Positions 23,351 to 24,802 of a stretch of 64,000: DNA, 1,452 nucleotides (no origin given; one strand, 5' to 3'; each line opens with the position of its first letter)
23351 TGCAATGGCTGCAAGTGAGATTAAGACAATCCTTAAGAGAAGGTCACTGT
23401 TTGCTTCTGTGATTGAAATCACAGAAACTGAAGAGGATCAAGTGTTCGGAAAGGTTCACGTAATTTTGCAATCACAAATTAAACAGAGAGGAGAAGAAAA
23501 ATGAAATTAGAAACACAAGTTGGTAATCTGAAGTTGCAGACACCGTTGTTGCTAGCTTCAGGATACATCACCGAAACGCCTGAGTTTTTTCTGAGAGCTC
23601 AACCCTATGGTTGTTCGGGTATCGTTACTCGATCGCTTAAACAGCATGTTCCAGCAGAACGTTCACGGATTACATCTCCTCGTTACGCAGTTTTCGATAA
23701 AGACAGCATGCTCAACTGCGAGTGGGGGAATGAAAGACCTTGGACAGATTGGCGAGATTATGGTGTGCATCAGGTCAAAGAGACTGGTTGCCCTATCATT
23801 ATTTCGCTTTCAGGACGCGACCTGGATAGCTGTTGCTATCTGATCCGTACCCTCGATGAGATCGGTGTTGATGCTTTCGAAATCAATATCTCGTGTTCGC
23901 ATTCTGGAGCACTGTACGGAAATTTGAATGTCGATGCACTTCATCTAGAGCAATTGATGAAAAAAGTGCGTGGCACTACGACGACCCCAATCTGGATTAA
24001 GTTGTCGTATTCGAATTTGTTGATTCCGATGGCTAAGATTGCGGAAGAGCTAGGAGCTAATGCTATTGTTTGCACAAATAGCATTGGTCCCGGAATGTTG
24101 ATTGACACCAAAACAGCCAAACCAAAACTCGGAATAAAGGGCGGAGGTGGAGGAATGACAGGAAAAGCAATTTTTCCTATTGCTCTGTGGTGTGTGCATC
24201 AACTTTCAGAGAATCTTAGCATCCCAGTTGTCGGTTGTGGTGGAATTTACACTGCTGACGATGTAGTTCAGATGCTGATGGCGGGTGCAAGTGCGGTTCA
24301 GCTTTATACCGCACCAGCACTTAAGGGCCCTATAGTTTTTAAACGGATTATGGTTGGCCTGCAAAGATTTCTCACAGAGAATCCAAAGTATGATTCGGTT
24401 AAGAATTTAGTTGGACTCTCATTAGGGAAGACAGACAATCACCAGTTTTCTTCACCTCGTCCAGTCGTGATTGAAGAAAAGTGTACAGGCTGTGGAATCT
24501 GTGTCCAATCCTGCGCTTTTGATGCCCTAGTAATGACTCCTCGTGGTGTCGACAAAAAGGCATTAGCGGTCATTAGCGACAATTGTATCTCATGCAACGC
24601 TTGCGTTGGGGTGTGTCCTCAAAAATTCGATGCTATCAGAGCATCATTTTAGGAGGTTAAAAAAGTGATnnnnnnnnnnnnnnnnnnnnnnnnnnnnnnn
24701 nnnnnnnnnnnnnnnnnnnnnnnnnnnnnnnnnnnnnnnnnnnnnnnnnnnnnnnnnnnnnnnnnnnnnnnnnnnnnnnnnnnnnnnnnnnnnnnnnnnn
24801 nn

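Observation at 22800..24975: GC-rich three-gene island: guanylate-kinase-like P-loop kinase + PreA/DHOD-like flavoprotein with a fused di-cluster ferredoxin + Zn ribbon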

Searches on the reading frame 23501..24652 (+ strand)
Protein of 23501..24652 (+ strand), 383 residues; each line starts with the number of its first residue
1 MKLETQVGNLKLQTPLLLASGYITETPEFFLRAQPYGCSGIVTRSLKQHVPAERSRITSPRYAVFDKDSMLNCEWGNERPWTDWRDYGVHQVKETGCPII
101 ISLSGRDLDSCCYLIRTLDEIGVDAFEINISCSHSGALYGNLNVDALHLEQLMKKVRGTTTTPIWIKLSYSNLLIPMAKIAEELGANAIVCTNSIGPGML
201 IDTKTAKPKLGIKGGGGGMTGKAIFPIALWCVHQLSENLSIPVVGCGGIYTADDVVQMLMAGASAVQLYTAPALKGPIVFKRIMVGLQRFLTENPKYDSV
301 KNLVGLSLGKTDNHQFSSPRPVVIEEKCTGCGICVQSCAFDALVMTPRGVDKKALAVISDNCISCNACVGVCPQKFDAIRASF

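Call 3: search_protein_families(library=pfam, proteins=[window:23501-24652:+], max_evalue=0.01)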
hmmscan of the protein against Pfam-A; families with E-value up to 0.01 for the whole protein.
window:23501-24652:+ (383 aa): 17 families
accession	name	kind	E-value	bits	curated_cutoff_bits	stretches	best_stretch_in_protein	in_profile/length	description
PF01180.27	DHO_dh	-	3.8e-41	141.6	27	1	3-291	2-291/291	Dihydroorotate dehydrogenase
PF00037.32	Fer4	-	1.6e-10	40.8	21.1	2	321-343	1-23/24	4Fe-4S binding domain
PF12838.12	Fer4_7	-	4.4e-10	40.3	27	1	327-375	1-51/52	4Fe-4S dicluster domain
PF12797.12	Fer4_2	-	9e-10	38.3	24.5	2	319-339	1-21/22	4Fe-4S binding domain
PF14697.11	Fer4_21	-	1e-08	35.6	35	1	323-374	3-53/59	4Fe-4S dicluster domain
PF12837.12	Fer4_6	-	1.1e-08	35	25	2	321-343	2-24/24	4Fe-4S binding domain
PF13187.11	Fer4_9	-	3.6e-08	33.8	27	1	327-375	1-50/52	4Fe-4S dicluster domain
PF03060.21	NMO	-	1.6e-07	31.5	28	1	216-271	167-224/331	Nitronate monooxygenase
PF13237.11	Fer4_10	-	2.4e-07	31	25.5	1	322-373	3-53/53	4Fe-4S dicluster domain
PF12800.12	Fer4_4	-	1.4e-05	25.5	24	0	326-340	2-16/17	4Fe-4S binding domain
PF12798.12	Fer4_3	-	0.00071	20.7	27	0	328-342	1-15/15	4Fe-4S binding domain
PF13484.11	Fer4_16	-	0.002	19.3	30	0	327-346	1-20/66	4Fe-4S double cluster binding domain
PF25160.1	LdpA_Fe-S-bd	-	0.0021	18.2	27.6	0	323-343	23-43/49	LdpA Fe-S cluster-binding domain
PF13534.11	Fer4_17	-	0.0028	18.6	22.2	0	327-377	1-61/61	4Fe-4S dicluster domain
PF00977.27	His_biosynth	-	0.0036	17.2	23.6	0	231-283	64-115/228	Histidine biosynthesis protein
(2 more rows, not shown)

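Call 4: search_protein_families(library=ncbifam, proteins=[window:23501-24652:+], max_evalue=0.01)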
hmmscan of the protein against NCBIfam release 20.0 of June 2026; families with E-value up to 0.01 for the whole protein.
window:23501-24652:+ (383 aa): 73 families (the best 25 are shown)
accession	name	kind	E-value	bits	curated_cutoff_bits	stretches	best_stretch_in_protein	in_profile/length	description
NF005574.0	PRK07259.1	equivalog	1.4e-54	185.1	269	1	2-306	4-301/304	dihydroorotate dehydrogenase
TIGR01037.2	pyrD_sub1_fam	subfamily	2.2e-52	178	270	1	3-307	1-299/300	dihydroorotate dehydrogenase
NF041011.1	dihydoor_dh_Arch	equivalog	5.6e-43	147.1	330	1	6-306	2-286/289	dihydroorotate dehydrogenase PyrD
NF006183.0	PRK08318.1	equivalog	5.8e-43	147.2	335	1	3-374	4-391/422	NAD-dependent dihydropyrimidine dehydrogenase subunit PreA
NF002702.0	PRK02506.1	equivalog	2e-32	112.6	301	1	1-305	2-307/313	dihydroorotate oxidase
NF005741.0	PRK07565.1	subfamily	7.5e-24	84.4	303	1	1-306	2-305/335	dihydroorotate dehydrogenase-like protein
NF003652.0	PRK05286.2-5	equivalog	2.5e-21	76.2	267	1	115-293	167-346/353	quinone-dependent dihydroorotate dehydrogenase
NF003645.0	PRK05286.1-2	equivalog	5.4e-16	58.4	366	1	151-307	192-354/359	quinone-dependent dihydroorotate dehydrogenase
NF003648.0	PRK05286.2-1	equivalog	4.4e-15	55.4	433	1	128-307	177-355/360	quinone-dependent dihydroorotate dehydrogenase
NF003651.0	PRK05286.2-4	equivalog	1.4e-14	53.5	448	1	116-306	180-374/377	quinone-dependent dihydroorotate dehydrogenase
NF003650.0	PRK05286.2-3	equivalog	9.6e-14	51.1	477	1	127-306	204-387/393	quinone-dependent dihydroorotate dehydrogenase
NF003647.0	PRK05286.1-5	equivalog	9.1e-13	47.7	619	1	123-306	170-352/354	quinone-dependent dihydroorotate dehydrogenase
NF003649.0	PRK05286.2-2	equivalog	1e-12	47.7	505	1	112-307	162-349/351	quinone-dependent dihydroorotate dehydrogenase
TIGR01036.1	pyrD_sub2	equivalog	5.5e-12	45.1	200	1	151-305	193-352/356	dihydroorotate dehydrogenase (quinone)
TIGR01944.1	rnfB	subfamily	9.7e-12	44.8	68.7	1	321-375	108-158/190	RnfABCDGE type electron transport complex subunit B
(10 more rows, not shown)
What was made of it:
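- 23501..24652 (+): D: class-1 DHOD/DPD-fold FMN barrel (about aa 1-310) fused to a C-terminal 2x[4Fe-4S] ferredoxin domain (aa ~319-383); PydAc-like, PreT-less. Below the pyrD (185 < 269) and PreA (147 < 335) cut-offs (call 4).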
